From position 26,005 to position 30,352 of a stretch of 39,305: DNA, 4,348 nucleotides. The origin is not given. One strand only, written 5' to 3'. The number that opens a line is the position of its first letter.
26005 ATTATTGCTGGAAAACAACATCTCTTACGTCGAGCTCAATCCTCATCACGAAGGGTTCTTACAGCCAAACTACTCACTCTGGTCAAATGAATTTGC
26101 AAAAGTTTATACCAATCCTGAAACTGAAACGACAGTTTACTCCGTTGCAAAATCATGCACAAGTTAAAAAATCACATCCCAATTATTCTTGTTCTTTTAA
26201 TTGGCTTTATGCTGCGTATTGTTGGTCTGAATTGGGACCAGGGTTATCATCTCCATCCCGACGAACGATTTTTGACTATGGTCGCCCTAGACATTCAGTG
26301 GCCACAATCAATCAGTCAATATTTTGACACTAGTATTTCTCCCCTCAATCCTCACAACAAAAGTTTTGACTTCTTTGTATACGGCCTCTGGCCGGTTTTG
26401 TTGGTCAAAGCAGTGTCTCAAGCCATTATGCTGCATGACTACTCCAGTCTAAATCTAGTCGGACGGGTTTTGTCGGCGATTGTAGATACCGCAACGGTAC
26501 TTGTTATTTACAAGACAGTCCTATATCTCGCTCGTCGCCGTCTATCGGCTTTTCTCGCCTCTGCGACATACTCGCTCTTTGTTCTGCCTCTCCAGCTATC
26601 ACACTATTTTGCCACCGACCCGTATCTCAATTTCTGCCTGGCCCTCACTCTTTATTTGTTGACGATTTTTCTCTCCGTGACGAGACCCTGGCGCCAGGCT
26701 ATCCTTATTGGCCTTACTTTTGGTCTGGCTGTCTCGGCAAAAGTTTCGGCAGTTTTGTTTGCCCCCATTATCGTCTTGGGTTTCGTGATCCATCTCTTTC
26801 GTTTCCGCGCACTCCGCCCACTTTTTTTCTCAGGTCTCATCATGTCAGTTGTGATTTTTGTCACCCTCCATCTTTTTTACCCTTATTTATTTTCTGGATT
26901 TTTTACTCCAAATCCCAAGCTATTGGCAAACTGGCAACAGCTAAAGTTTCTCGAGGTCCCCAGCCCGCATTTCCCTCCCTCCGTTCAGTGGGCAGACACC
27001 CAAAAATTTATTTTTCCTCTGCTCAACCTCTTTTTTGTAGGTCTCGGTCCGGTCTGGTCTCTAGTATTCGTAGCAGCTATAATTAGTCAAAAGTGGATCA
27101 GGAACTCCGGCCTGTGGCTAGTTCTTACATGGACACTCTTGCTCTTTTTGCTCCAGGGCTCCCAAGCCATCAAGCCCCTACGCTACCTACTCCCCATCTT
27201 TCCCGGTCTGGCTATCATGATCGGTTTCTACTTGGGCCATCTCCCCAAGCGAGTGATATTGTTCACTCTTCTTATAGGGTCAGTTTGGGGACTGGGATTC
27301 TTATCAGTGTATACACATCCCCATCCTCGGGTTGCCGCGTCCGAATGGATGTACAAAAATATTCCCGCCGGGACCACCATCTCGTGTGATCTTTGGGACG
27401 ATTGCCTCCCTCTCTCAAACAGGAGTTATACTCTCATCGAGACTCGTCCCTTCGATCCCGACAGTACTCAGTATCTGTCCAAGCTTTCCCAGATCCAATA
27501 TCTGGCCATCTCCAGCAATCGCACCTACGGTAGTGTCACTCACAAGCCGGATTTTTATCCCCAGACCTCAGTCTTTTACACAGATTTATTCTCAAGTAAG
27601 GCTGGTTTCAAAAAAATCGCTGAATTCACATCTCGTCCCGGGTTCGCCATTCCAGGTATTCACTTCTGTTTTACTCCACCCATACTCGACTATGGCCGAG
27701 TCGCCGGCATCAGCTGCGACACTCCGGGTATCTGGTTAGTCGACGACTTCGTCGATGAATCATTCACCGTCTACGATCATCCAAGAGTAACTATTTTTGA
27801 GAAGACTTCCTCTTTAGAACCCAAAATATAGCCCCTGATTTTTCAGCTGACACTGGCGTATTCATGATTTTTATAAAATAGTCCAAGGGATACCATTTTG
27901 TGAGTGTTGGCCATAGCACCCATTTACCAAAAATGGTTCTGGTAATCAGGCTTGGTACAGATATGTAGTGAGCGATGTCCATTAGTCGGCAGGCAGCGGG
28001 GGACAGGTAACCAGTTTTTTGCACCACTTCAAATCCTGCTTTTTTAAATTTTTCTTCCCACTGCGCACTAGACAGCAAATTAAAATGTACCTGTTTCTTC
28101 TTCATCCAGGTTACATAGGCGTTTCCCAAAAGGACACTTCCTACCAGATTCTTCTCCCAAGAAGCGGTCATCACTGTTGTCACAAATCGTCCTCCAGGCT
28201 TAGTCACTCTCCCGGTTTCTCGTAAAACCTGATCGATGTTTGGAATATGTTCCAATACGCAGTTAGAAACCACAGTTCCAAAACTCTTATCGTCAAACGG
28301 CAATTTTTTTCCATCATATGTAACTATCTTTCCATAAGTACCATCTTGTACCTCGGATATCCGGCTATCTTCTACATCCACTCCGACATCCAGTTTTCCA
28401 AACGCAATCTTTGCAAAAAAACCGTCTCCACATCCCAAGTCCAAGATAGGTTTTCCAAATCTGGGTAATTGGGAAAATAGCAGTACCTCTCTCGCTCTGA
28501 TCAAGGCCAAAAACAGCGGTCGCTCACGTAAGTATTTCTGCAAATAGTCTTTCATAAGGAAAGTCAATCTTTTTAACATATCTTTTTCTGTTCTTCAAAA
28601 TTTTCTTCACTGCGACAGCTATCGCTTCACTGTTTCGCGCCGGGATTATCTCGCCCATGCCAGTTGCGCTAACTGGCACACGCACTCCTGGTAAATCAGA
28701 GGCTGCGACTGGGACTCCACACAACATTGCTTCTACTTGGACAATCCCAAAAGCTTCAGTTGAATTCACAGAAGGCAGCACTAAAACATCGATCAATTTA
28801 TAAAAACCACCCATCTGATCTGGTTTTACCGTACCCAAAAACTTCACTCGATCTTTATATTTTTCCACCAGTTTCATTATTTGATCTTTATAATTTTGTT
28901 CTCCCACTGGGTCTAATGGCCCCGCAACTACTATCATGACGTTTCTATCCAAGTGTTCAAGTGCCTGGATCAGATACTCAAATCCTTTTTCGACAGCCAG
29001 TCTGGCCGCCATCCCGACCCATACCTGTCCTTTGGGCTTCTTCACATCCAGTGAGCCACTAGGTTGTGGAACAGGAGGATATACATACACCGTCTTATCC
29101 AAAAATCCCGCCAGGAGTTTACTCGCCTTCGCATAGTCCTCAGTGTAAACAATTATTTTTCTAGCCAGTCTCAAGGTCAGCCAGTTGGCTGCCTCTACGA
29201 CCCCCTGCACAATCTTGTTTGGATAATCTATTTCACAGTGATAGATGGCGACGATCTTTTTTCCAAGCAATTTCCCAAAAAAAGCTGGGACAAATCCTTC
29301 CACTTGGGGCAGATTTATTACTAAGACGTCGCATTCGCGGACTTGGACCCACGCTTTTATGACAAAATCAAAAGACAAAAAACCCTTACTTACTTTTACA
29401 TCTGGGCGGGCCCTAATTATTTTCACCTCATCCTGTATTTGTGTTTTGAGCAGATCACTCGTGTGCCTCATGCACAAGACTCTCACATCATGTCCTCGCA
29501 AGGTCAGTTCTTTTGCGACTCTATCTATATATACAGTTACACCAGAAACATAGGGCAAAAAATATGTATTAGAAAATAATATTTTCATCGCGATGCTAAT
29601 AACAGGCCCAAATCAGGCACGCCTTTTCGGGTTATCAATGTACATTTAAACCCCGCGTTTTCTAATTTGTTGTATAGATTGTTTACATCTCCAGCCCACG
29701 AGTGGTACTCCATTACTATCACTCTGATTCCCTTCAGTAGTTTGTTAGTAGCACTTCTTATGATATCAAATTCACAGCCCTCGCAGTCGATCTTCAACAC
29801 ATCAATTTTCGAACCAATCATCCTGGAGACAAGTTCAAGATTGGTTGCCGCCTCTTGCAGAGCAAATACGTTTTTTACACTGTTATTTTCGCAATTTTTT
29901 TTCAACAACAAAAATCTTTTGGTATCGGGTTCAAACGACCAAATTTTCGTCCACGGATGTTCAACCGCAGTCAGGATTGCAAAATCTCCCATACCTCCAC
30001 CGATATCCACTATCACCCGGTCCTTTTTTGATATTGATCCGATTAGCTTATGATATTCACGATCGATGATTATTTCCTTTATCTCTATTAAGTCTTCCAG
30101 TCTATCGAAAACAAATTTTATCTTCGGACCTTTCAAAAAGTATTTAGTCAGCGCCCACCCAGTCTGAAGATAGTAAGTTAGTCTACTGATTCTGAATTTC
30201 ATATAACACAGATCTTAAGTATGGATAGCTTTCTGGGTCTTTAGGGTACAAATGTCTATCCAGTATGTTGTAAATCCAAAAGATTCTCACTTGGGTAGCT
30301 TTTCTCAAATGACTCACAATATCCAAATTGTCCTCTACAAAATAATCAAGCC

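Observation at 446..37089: Dispersed family of heptamer-phased (7-nt/21-nt) quasi-repeat cassettes embedded in-frame in unrelated genes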

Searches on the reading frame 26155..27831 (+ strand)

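Call 64: search_protein_families(library=pfam, proteins=[window:26155-27831:+], max_evalue=0.00001)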
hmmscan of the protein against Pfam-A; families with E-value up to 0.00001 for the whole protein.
window:26155-27831:+ (558 aa): 2 families
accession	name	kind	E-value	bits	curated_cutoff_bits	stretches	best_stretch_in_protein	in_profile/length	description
PF02366.24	PMT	-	1.2e-07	32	22.7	1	104-238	86-232/245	Dolichyl-phosphate-mannose-protein mannosyltransferase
PF13231.12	PMT_2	-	5e-07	30.5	26.1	1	101-236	22-155/160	Dolichyl-phosphate-mannose-protein mannosyltransferase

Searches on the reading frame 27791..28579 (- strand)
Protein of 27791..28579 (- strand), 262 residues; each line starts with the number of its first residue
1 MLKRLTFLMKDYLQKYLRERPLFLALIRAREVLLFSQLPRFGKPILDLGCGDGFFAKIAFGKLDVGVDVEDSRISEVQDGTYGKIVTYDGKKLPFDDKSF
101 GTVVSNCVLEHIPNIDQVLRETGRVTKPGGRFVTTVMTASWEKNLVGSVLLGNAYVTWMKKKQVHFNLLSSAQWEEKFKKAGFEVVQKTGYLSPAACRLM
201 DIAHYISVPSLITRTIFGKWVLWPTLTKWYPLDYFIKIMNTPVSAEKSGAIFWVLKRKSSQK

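Call 64: search_protein_families(library=pfam, proteins=[window:27791-28579:-], max_evalue=0.00001)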
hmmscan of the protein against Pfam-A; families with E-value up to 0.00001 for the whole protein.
window:27791-28579:- (262 aa): 6 families
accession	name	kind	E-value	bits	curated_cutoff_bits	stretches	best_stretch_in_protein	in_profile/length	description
PF08241.18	Methyltransf_11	-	1.2e-16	61.5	21.2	1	46-133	1-94/95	Methyltransferase domain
PF13489.12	Methyltransf_23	-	4e-16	59.6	27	1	30-187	11-163/164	Methyltransferase domain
PF13847.12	Methyltransf_31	-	4.7e-13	49.5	27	1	42-156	4-129/145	Methyltransferase domain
PF13649.12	Methyltransf_25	-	6.4e-12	46.4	27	1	45-130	1-97/97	Methyltransferase domain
PF08242.18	Methyltransf_12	-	1.1e-09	39.3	30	1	46-132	1-98/98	Methyltransferase domain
PF01209.24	Ubie_methyltran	-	1.2e-06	28.5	20.1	1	85-160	102-171/233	ubiE/COQ5 methyltransferase family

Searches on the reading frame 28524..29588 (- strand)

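Call 64: search_protein_families(library=pfam, proteins=[window:28524-29588:-], max_evalue=0.00001)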
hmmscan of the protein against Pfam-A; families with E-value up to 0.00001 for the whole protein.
window:28524-29588:- (354 aa): 5 families
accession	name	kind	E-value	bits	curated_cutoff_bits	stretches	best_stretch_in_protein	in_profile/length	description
PF00534.26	Glycos_transf_1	-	6e-30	104.5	26.4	1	183-337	10-162/172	Glycosyl transferases group 1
PF13692.12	Glyco_trans_1_4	-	2.6e-23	83.3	27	1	191-333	4-142/142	Glycosyl transferases group 1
PF13439.12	Glyco_transf_4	-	2e-11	44.6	28.5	1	14-173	1-166/170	Glycosyltransferase Family 4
PF13579.12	Glyco_trans_4_4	-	1.3e-06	29.3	29.7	1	15-154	1-140/158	Glycosyl transferase 4-like domain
PF20706.3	GT4-conflict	-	9e-06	25.3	26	0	166-309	173-323/385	Family 4 Glycosyltransferase in conflict systems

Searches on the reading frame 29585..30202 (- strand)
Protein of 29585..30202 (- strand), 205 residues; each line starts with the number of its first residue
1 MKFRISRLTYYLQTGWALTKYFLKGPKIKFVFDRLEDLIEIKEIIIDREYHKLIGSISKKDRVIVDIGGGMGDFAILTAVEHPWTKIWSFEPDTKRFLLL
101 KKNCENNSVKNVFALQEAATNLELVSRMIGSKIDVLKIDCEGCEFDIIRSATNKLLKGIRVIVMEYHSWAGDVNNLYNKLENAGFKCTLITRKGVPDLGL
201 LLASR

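Call 64: search_protein_families(library=pfam, proteins=[window:29585-30202:-], max_evalue=0.00001)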
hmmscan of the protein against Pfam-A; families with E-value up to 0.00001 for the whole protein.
window:29585-30202:- (205 aa): 1 family
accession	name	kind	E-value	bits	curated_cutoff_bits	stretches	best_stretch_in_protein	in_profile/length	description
PF05050.19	Methyltransf_21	-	6.3e-10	39.9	22.7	1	129-186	110-172/173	Methyltransferase FkbM domain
